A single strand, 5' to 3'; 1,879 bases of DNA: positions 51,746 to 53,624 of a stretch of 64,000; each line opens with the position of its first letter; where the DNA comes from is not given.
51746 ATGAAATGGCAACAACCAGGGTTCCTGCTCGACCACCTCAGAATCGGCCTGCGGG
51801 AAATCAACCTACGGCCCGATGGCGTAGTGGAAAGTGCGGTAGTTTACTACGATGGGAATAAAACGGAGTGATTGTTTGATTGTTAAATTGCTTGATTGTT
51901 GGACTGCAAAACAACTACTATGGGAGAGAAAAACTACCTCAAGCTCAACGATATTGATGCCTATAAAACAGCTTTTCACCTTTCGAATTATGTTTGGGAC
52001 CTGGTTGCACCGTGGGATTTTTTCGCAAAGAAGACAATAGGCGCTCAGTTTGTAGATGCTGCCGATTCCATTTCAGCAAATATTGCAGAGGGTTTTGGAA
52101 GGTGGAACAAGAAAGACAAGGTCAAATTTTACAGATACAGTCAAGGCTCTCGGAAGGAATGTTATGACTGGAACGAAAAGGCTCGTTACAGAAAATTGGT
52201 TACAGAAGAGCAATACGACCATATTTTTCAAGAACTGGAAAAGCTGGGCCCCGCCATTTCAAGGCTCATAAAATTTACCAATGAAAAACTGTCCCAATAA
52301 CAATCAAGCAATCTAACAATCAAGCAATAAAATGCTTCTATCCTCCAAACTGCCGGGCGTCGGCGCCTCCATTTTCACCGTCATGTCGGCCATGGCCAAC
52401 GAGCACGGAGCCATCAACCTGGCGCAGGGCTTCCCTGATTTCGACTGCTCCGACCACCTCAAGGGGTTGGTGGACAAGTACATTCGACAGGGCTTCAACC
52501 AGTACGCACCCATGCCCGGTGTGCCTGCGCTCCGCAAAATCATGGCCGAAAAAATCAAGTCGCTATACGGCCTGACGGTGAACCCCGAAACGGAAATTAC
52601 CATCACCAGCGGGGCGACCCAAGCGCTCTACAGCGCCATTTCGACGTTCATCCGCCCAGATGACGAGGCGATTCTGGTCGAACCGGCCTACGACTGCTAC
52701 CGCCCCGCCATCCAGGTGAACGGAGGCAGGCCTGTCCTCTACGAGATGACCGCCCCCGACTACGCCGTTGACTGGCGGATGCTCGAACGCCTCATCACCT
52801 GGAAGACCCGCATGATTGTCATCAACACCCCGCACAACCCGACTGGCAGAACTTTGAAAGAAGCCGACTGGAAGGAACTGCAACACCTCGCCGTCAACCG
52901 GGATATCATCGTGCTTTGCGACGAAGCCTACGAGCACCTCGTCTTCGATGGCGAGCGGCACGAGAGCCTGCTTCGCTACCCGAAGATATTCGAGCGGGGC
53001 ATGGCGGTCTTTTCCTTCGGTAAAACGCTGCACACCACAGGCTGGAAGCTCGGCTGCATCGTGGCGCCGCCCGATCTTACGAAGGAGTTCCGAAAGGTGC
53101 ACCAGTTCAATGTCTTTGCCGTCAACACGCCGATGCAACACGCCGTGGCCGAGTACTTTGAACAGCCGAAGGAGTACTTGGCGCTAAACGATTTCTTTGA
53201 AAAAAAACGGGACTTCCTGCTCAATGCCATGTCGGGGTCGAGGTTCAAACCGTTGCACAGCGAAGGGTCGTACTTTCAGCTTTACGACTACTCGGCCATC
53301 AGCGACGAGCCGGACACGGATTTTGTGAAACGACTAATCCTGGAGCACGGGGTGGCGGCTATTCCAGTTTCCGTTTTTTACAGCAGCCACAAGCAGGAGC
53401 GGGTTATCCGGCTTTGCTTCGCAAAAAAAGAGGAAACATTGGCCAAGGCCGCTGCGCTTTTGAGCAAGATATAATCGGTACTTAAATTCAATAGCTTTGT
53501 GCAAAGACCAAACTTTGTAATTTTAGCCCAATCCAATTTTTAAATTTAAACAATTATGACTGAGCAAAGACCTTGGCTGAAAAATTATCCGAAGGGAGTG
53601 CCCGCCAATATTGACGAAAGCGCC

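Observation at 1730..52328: Intergenic spacers are filled with locus-specific short-word tandem arrays mirrored into long imperfect palindromes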

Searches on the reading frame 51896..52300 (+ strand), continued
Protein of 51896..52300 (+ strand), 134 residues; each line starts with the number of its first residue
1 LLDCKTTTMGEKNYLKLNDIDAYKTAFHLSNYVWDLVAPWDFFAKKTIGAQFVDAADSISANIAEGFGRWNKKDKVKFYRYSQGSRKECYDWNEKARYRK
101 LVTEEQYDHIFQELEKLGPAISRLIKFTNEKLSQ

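Call 85: find_encoding_contigs(protein=P0007, flank=10000, max_places=2)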
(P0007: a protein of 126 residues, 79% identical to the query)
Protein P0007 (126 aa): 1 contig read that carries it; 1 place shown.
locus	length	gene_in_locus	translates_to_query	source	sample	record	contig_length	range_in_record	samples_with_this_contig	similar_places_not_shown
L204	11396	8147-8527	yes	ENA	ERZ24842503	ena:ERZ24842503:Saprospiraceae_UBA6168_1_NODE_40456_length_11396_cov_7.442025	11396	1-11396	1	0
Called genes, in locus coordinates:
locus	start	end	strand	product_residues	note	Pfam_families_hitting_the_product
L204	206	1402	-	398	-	PF00872:Transposase_mut, PF10551:MULE (weak)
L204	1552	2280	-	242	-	PF10988:DUF2807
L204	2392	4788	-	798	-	PF13620:CarboxypepD_reg, PF13715:CarbopepD_reg_2, PF00593:TonB_dep_Rec_b-barrel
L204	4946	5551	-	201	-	-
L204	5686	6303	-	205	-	-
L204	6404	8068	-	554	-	PF07660:STN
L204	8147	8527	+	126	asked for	PF05635:23S_rRNA_IVP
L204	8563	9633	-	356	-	PF04773:FecR, PF16344:FecR_C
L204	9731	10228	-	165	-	PF04542:Sigma70_r2, PF08281:Sigma70_r4_2, PF04545:Sigma70_r4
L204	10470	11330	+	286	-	-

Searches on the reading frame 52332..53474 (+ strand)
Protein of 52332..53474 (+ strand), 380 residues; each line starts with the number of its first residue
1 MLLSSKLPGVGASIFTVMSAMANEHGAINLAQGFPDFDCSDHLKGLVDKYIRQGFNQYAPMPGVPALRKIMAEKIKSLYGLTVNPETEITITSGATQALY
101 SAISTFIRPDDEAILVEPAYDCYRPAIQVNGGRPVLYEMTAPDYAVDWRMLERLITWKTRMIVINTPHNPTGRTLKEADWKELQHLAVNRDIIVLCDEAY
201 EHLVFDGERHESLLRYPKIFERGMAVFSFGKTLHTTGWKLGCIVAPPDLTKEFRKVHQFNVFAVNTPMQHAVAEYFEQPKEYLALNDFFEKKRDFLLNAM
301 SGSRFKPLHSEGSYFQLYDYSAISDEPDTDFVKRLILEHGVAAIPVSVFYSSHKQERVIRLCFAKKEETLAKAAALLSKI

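Call 18: search_protein_families(library=pfam, proteins=[window:52332-53474:+])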
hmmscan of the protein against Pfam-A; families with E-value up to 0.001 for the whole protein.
window:52332-53474:+ (380 aa): 4 families
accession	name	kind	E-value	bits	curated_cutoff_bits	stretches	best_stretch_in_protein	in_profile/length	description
PF00155.27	Aminotran_1_2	-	5.3e-55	187.5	19.7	1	28-375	4-359/361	Aminotransferase class I and II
PF00266.25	Aminotran_5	-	3e-05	23.6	21.5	1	82-199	57-177/371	Aminotransferase class-V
PF01041.23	DegT_DnrJ_EryC1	-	3.1e-05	23.8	19.8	1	89-199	43-147/360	DegT/DnrJ/EryC1/StrS aminotransferase family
PF01053.26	Cys_Met_Meta_PP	-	0.00031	19.9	27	1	89-200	71-176/381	Cys/Met metabolism PLP-dependent enzyme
